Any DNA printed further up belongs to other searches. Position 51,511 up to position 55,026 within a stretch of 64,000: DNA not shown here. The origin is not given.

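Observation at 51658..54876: HcnA-HcnB-HcnC / opine-oxidase-like modules fused into one 1072-aa flavo-iron-sulfur protein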

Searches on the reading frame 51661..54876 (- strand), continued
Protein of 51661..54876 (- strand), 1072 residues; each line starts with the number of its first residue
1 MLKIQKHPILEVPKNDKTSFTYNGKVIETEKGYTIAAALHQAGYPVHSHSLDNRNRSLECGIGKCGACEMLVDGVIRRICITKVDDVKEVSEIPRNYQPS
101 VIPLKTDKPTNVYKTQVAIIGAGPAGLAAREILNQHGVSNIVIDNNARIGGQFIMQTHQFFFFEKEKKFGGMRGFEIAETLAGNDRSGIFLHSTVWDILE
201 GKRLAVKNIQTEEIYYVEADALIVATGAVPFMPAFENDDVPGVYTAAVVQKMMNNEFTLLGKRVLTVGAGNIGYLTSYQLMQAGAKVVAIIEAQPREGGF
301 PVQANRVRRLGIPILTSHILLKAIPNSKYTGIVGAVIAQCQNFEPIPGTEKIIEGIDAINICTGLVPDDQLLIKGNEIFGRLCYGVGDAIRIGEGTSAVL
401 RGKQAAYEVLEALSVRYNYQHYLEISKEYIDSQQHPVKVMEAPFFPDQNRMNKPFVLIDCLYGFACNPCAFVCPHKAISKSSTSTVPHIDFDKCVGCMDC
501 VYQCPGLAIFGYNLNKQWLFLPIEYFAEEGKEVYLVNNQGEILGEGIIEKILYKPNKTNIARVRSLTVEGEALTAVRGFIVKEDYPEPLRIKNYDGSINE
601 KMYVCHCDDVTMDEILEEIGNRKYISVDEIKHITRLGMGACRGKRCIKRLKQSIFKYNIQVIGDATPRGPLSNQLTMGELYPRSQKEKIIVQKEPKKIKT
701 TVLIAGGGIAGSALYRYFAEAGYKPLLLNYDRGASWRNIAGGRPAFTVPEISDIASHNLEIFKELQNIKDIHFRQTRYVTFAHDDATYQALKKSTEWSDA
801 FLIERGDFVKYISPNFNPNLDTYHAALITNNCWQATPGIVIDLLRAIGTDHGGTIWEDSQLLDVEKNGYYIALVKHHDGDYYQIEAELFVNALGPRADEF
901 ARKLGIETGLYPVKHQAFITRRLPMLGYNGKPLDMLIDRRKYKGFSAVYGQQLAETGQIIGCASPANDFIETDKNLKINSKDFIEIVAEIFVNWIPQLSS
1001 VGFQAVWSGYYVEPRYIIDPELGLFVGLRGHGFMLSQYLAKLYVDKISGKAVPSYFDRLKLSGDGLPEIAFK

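Call 60: search_protein_families(library=ncbifam, proteins=[L087:1-639:+, L087:4165-5310:+, L086:5603-7981:+], max_evalue=1e-10)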
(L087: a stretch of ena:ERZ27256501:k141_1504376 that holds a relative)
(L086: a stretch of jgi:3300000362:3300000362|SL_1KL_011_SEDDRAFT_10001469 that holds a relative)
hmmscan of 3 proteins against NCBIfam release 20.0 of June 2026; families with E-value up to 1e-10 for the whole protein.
L087:1-639:+ (213 aa): 32 families (the best 25 are shown)
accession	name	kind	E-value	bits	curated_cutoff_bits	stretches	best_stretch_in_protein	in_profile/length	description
TIGR01236.1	D1pyr5carbox1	equivalog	2.5e-88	297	613.6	1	1-205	326-532/533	L-glutamate gamma-semialdehyde dehydrogenase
NF002852.0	PRK03137.1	subfamily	1.6e-40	139.4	648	1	9-194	336-514/514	L-glutamate gamma-semialdehyde dehydrogenase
TIGR01237.1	D1pyr5carbox2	equivalog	5.3e-37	127.8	659.65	1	12-194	335-511/511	L-glutamate gamma-semialdehyde dehydrogenase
NF008869.0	PRK11904.1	equivalog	2.4e-25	88.5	747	1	13-191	851-1025/1042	bifunctional proline dehydrogenase/L-glutamate gamma-semialdehyde dehydrogenase PutA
TIGR04284.1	aldehy_Rv0768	hypoth_equivalog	9.7e-25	87.5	775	1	16-176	308-463/480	aldehyde dehydrogenase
NF008772.0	PRK11809.1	equivalog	9.4e-23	79.8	1750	1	13-189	937-1111/1318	trifunctional transcriptional regulator/proline dehydrogenase/L-glutamate gamma-semialdehyde dehydrogenase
NF045736.1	PaDhStyDRhodo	equivalog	1.4e-22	79.9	800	1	19-174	312-460/479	phenylacetaldehyde dehydrogenase StyD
NF009725.0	PRK13252.1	equivalog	1.3e-21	76.6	593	1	3-190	294-477/488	betaine-aldehyde dehydrogenase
NF010000.0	PRK13473.1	subfamily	2e-21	76.2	615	1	4-186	291-466/475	aminobutyraldehyde dehydrogenase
TIGR01804.1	BADH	equivalog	2.7e-21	75.6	668.6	1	7-176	290-456/467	betaine-aldehyde dehydrogenase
NF006916.0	PRK09407.1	equivalog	1.1e-20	73.7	521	1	11-192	315-492/526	succinic semialdehyde dehydrogenase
TIGR01238.1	D1pyr5carbox3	equivalog_domain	2.4e-20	72.5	485.2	1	19-188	332-499/500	L-glutamate gamma-semialdehyde dehydrogenase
NF042993.1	AlphKGSA_gudD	equivalog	7.8e-20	71.1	770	1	6-173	296-461/481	alpha-ketoglutaric semialdehyde dehydrogenase GucD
NF007497.0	PRK10090.1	equivalog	1.5e-19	70.2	500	1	7-170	299-456/480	aldehyde dehydrogenase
TIGR02299.1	HpaE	equivalog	1.6e-19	69.9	638.35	1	11-177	296-462/488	5-carboxymethyl-2-hydroxymuconate semialdehyde dehydrogenase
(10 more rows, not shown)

L087:4165-5310:+ (382 aa): 7 families
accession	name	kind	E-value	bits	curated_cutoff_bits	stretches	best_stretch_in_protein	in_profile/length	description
TIGR02352.1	thiamin_ThiO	equivalog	1.5e-32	113.1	250.8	1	6-210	2-212/351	glycine oxidase ThiO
TIGR03364.1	HpnW_proposed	hypoth_equivalog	2.6e-26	92.6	285.1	1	3-205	1-197/365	TIGR03364 family FAD-dependent oxidoreductase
TIGR01373.1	soxB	subfamily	4.9e-23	81.6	529.45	1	2-373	30-398/407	sarcosine oxidase subunit beta family protein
NF008425.0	PRK11259.1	equivalog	2.6e-22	79.3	257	1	1-207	3-207/377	N-methyl-L-tryptophan oxidase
NF001933.0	PRK00711.1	subfamily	1e-19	70.9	383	0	60-220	110-272/429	D-amino acid dehydrogenase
TIGR01377.1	soxA_mon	subfamily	1.3e-14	53.7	479.65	1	3-220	1-215/381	amino oxidase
TIGR03377.1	glycerol3P_GlpA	equivalog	4.2e-11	42.1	552.8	1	4-222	1-221/530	anaerobic glycerol-3-phosphate dehydrogenase subunit GlpA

L086:5603-7981:+ (793 aa): 15 families
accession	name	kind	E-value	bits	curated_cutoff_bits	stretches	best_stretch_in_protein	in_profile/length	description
TIGR01959.1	nuoF_fam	equivalog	1.7e-140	468.1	558.65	1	327-723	13-410/410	NADH-quinone oxidoreductase subunit NuoF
NF008436.0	PRK11278.1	equivalog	9.5e-110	367.5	749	1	324-727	23-430/448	NADH-quinone oxidoreductase subunit NuoF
NF010120.0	PRK13596.1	equivalog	4.2e-103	345.2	389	1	342-727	33-421/433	NADH-quinone oxidoreductase subunit NuoF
NF005747.0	PRK07571.1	equivalog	9.6e-47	158.8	224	1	6-146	24-164/173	bidirectional hydrogenase complex protein HoxE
NF005722.0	PRK07539.1-2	equivalog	7e-46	156.2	141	1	7-148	13-154/157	NADH-quinone oxidoreductase subunit NuoE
TIGR01958.1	nuoE_fam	subfamily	9.6e-43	145.9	142.4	1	7-147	2-144/148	NADH-quinone oxidoreductase subunit NuoE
NF004638.0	PRK05988.1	equivalog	2.7e-40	137.7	198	1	6-148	13-155/159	formate dehydrogenase subunit gamma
NF005725.0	PRK07539.1-5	equivalog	5.2e-37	127.2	220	1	2-147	20-168/174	NADH-quinone oxidoreductase subunit NuoE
NF005721.0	PRK07539.1-1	equivalog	1.1e-30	106.9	308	1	7-149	34-176/292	NADH-quinone oxidoreductase subunit NuoE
NF005724.0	PRK07539.1-4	equivalog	1.7e-29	103.4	280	1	4-149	23-171/240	NADH-quinone oxidoreductase subunit NuoE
NF005723.0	PRK07539.1-3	equivalog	7.6e-27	94.1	226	1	23-148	28-154/158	NADH-quinone oxidoreductase subunit NuoE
NF009040.0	PRK12373.1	equivalog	1.3e-24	87.6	514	1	3-164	19-182/400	NADH-quinone oxidoreductase subunit E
NF041612.1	fdxn_Clost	equivalog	2.8e-12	47.1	150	0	211-290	24-101/102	2Fe-2S ferredoxin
TIGR01945.1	rnfC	subfamily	7.4e-12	44.5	245.95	0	342-452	114-222/435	RnfABCDGE type electron transport complex subunit C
TIGR04481.1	PR_assoc_PrdC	equivalog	3e-11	42.8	490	0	349-599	73-286/425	proline reductase-associated electron transfer protein PrdC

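Call 66: find_encoding_contigs(protein=P0140, flank=6000, max_places=2)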
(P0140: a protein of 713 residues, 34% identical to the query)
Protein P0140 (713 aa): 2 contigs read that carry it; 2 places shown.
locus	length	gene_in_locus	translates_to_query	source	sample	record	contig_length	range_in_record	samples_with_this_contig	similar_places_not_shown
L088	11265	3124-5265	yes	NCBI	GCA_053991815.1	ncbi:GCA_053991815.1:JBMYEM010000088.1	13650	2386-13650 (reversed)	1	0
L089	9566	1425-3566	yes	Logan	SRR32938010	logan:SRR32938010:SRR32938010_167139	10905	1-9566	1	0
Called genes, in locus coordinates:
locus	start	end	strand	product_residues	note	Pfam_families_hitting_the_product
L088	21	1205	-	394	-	PF13808:DDE_Tnp_1_assoc, PF01609:DDE_Tnp_1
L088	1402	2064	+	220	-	PF06161:DUF975 (faint), PF25231:DUF7847, PF06790:UPF0259, PF10110:GPDPase_memb (weak)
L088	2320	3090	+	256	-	PF00106:adh_short, PF08659:KR, PF13561:adh_short_C2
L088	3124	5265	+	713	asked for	PF13510:Fer2_4, PF03486:HI0933_like (faint), PF00890:FAD_binding_2 (weak), PF01266:DAO (weak), PF01494:FAD_binding_3 (weak), PF07992:Pyr_redox_2, PF12831:FAD_oxidored, PF04324:Fer2_BFD, +3 more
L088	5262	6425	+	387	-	PF01266:DAO, PF03486:HI0933_like (faint), PF07992:Pyr_redox_2 (faint)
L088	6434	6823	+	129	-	-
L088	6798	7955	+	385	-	PF00389:2-Hacid_dh, PF02826:2-Hacid_dh_C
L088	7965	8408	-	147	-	PF03479:PCC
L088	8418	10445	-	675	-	-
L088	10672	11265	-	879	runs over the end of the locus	PF00989:PAS (faint), PF13426:PAS_9 (weak), PF13188:PAS_8 (weak), PF13426:PAS_9, PF00512:HisKA, PF02518:HATPase_c, PF00072:Response_reg, PF01627:Hpt, +1 more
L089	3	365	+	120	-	?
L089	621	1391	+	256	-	PF00106:adh_short, PF08659:KR, PF13561:adh_short_C2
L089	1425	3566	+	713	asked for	PF13510:Fer2_4, PF03486:HI0933_like (faint), PF00890:FAD_binding_2 (weak), PF01266:DAO (weak), PF01494:FAD_binding_3 (weak), PF07992:Pyr_redox_2, PF12831:FAD_oxidored, PF04324:Fer2_BFD, +3 more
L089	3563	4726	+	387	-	PF01266:DAO, PF03486:HI0933_like (faint), PF07992:Pyr_redox_2 (faint)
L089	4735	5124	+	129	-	-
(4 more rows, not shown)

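Call 67: find_encoding_contigs(protein=P0141, flank=6000, max_places=2)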
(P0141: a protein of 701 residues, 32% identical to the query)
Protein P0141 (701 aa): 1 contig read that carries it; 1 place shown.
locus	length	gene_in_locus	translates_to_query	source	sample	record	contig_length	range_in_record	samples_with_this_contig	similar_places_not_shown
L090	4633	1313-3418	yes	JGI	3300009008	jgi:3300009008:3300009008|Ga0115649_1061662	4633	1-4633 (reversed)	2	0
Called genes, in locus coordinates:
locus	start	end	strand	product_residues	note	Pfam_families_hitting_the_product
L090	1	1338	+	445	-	?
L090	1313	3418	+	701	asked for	PF13510:Fer2_4, PF00070:Pyr_redox (faint), PF01494:FAD_binding_3 (faint), PF01946:Thi4 (faint), PF03486:HI0933_like (faint), PF07992:Pyr_redox_2, PF12831:FAD_oxidored (faint), PF04324:Fer2_BFD, +1 more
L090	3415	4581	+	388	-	PF01266:DAO, PF03486:HI0933_like (faint)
